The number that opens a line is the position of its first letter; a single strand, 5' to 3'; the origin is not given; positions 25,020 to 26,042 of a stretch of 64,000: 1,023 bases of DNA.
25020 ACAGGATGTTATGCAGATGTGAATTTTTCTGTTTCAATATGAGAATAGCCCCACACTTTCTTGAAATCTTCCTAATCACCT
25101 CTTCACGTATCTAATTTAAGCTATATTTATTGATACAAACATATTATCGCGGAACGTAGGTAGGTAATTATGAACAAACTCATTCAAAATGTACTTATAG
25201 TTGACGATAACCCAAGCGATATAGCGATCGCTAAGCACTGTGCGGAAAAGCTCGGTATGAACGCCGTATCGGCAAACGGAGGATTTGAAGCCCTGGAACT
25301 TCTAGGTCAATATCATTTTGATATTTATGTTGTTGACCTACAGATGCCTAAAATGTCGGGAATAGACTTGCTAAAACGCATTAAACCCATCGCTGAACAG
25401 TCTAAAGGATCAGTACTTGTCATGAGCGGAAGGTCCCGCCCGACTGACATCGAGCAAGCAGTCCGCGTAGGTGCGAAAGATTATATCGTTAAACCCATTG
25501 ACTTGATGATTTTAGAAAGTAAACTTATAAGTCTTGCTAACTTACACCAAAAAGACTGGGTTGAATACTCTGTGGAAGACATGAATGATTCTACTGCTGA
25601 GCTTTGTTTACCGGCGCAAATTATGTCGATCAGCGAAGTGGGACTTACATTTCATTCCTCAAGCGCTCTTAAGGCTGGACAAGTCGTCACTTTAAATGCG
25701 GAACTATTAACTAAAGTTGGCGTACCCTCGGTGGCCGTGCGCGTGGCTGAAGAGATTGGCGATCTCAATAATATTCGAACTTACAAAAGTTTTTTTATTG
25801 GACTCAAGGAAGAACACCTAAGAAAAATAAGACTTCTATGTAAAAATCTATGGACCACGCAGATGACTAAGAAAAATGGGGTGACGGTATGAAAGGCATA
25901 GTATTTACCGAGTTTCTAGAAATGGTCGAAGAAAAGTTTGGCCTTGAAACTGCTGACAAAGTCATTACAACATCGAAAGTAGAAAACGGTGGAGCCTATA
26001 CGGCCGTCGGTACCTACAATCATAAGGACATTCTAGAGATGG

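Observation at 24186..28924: H-NOX gas-sensor phosphorelay with an unconventional output set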

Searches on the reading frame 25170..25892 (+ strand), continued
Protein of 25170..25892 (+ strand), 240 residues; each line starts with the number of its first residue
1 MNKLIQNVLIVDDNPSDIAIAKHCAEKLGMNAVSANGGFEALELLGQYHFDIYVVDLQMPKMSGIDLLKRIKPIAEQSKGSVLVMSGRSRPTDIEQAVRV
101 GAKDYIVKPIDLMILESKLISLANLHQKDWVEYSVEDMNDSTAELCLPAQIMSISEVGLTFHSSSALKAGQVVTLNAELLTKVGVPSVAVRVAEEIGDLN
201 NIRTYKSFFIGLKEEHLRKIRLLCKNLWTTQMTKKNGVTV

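Call 69: search_protein_families(library=pfam, alignment_id=A6, max_evalue=0.01)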
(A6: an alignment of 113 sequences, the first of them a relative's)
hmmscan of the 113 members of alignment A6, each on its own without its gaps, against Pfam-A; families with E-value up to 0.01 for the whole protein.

A. member 1, P0121 (240 aa): 1 family
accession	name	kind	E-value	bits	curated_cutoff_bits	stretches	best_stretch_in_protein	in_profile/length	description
PF00072.30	Response_reg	-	4.1e-24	85.3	30.2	1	8-116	1-107/111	Response regulator receiver domain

B. families by the number of members that match (of 113 scanned): 8 families
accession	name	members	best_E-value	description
PF00072.30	Response_reg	92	3.1e-29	Response regulator receiver domain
PF07238.19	PilZ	15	9.3e-06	PilZ domain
PF23198.2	PDE8A_N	13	3.3e-05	PDE8A-like, N-terminal domain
PF20161.5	VpsR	10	4.7e-05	VpsR domain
PF20274.4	cREC_REC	3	0.00026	Cyclic-phosphate processing Receiver domain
PF24896.1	Receiver_CRE1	1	0.00021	AHK4/CRE1/WOL first receiver domain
PF19192.6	Response_reg_2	1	0.004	Response receiver domain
PF13685.12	Fe-ADH_2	1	0.0066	Iron-containing alcohol dehydrogenase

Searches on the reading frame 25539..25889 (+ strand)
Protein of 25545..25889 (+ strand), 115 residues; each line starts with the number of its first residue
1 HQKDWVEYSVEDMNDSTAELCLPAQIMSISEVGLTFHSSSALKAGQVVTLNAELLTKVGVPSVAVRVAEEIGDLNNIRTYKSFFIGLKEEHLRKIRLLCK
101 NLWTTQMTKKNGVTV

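Call 9: search_protein_families(library=pfam, proteins=[window:25545-25889:+], max_evalue=10)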
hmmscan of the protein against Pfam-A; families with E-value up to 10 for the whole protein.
seq(115 aa): 0 families

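Call 34: search_solved_structures(query=A2, max_evalue=10, show_alignments=3)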
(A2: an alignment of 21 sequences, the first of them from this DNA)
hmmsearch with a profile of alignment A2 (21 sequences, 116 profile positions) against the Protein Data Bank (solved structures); distinct sequences matched with E-value up to 10: 2.
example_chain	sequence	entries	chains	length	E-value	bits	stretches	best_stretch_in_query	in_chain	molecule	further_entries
2jvf_A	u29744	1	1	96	0.39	14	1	16-74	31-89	de novo protein M7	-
9hcj_10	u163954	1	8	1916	2.6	11.3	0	3-62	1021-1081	Nucleoporin 210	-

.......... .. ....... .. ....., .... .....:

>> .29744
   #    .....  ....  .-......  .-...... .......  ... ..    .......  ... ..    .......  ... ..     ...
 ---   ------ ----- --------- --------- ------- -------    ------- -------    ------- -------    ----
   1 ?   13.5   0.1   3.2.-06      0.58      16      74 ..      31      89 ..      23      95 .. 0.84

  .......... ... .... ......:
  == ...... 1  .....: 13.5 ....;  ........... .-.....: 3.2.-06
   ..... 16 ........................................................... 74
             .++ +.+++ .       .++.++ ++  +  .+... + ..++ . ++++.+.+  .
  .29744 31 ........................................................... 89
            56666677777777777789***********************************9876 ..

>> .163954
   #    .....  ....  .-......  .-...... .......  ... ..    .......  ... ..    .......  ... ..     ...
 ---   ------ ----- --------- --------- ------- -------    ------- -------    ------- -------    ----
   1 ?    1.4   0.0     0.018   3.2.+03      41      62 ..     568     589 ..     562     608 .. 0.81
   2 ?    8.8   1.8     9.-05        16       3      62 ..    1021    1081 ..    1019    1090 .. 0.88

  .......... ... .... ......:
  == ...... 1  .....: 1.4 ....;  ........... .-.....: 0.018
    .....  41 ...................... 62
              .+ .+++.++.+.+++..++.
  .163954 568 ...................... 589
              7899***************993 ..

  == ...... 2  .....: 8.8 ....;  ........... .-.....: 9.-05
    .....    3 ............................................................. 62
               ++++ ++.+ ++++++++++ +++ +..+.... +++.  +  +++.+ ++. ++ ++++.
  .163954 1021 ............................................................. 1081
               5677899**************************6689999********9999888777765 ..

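Call 35: search_protein_families(library=pfam, alignment_id=A2, max_evalue=10)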
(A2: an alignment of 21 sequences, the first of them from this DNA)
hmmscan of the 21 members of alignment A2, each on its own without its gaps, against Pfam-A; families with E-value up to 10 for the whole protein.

A. member 1, seq(117 aa): 0 families

B. families by the number of members that match (of 21 scanned): 8 families
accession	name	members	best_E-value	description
PF07238.19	PilZ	14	7.3e-05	PilZ domain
PF15418.12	DUF4625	1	0.059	Domain of unknown function (DUF4625)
PF18017.8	SAM_4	1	0.059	SAM domain (Sterile alpha motif)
PF22475.2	YhfS-like_C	1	0.064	YhfS-like, C-terminal domain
PF11439.13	T3SchapCesA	1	0.08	Type III secretion system filament chaperone CesA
PF09953.15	DUF2187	1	0.088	Uncharacterized protein conserved in bacteria (DUF2187)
PF24189.1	Ig_RSC4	1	0.091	RSC4 Ig-like domain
PF21642.2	SP_0191-like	1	0.11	SP_0191-like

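Call 45: search_protein_representatives(alignment_id=A2)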
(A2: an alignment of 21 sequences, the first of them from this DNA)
Query: 21 sequences, 116 profile positions. Proteins with E-value up to 0.001 (for the whole library): 747; up to 1e-10: 170; up to 1e-30: 1. The best 150 are listed.
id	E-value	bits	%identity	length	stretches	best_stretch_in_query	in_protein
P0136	5.7e-31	123.1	-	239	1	3-114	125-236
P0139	1.2e-28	115.7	-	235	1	2-113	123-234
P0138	1.4e-28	115.5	-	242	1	2-114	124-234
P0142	5.3e-28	113.6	-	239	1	2-115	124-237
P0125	1.6e-27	112.1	-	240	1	4-114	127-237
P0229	2.8e-27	111.2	-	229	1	2-111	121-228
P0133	1.1e-26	109.3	-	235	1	2-113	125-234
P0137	3.1e-26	107.9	-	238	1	2-115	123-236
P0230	4.4e-26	107.4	-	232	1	2-110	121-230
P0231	1.7e-25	105.5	-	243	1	2-114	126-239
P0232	2.7e-25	104.8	-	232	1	4-111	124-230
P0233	4.1e-24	101.0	-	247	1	3-114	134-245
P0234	9.6e-24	99.8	-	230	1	6-110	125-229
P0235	1.0e-23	99.8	-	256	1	2-115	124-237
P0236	1.1e-23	99.6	-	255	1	4-112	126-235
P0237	1.2e-23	99.6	-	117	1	14-114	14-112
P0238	1.7e-23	99.1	-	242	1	3-113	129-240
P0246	1.4e-20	89.7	-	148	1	3-108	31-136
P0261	3.5e-19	85.1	-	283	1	6-114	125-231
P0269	1.2e-17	80.1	-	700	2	4-112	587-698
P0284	1.8e-15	73.2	-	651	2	9-110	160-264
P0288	3.4e-15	72.3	-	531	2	15-101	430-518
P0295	1.9e-14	69.9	-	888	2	19-109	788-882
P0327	1.2e-12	64.1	-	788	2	18-112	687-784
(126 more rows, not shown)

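Call 46: search_protein_families(library=pfam, proteins=[P0229, P0235, P0261, P0269, P0284, P0288, P0295, P0246, P0237, P0327], max_evalue=0.01)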
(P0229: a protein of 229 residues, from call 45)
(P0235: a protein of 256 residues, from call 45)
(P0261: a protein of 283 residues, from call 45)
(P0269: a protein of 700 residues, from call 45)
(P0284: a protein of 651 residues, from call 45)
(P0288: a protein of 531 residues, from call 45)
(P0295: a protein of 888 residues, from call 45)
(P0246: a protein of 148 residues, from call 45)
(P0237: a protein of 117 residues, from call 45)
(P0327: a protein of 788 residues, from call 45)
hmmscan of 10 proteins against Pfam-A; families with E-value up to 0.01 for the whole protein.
P0229 (229 aa): 1 family
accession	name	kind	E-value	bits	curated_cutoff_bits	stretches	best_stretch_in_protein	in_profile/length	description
PF00072.30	Response_reg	-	3.3e-24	85.6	30.2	1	5-111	1-105/111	Response regulator receiver domain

P0235 (256 aa): 1 family
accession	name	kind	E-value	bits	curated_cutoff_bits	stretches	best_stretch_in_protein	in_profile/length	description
PF00072.30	Response_reg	-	2.3e-24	86.1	30.2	1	7-116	1-108/111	Response regulator receiver domain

P0261 (283 aa): 1 family
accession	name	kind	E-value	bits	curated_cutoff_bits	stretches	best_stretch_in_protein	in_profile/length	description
PF00072.30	Response_reg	-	2.4e-26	92.5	30.2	1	5-113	1-107/111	Response regulator receiver domain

P0269 (700 aa): 1 family
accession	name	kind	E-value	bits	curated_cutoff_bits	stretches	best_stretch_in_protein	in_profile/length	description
PF08447.18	PAS_3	-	0.00062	20.4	25.6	1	404-465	10-72/89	PAS fold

P0284 (651 aa): 0 families

P0288 (531 aa): 0 families

P0295 (888 aa): 1 family
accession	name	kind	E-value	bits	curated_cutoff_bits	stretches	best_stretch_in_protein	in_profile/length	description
PF00072.30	Response_reg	-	0.00086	19.9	30.2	0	721-765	66-110/111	Response regulator receiver domain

P0246 (148 aa): 0 families

P0237 (117 aa): 0 families

P0327 (788 aa): 1 family
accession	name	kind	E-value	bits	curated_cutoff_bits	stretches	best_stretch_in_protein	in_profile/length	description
PF07238.19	PilZ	-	1.2e-05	26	22.5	0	695-750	24-80/102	PilZ domain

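Call 62: list_cluster_members(proteins=[P0229, P0231, P0233, P0235, P0238, P0269, P0284, P0295, P0327, P0261])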
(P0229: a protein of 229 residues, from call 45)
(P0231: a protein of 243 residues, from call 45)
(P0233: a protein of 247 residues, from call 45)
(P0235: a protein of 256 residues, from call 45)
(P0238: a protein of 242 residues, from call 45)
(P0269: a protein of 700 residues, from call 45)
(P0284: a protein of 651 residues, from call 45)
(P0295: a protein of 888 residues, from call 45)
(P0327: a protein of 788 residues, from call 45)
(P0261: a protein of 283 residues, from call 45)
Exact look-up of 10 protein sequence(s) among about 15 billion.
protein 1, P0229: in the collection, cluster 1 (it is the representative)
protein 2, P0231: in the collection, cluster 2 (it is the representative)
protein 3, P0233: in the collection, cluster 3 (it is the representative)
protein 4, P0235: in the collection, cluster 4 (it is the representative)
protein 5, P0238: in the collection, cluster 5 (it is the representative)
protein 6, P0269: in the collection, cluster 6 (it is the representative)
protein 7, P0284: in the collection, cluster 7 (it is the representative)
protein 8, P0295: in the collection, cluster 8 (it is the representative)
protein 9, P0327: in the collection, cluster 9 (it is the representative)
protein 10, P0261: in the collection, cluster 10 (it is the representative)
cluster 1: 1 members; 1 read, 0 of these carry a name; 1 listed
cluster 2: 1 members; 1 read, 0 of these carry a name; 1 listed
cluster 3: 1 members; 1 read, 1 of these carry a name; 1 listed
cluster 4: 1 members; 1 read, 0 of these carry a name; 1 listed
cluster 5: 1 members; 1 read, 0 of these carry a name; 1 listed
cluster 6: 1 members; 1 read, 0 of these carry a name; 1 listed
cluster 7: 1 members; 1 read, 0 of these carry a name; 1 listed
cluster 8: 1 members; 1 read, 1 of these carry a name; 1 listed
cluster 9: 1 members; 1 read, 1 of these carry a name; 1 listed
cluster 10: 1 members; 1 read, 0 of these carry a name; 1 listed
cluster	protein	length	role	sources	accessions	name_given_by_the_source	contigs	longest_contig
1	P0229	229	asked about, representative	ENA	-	-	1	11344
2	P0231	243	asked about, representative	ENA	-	-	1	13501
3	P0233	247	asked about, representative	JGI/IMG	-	CheY-like chemotaxis protein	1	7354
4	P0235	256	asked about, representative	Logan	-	-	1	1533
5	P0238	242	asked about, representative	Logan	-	-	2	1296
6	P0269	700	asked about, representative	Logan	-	-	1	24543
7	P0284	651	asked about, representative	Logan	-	-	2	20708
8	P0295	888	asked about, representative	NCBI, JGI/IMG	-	hypothetical protein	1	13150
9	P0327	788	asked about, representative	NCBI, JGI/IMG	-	hypothetical protein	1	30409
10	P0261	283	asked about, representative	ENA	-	-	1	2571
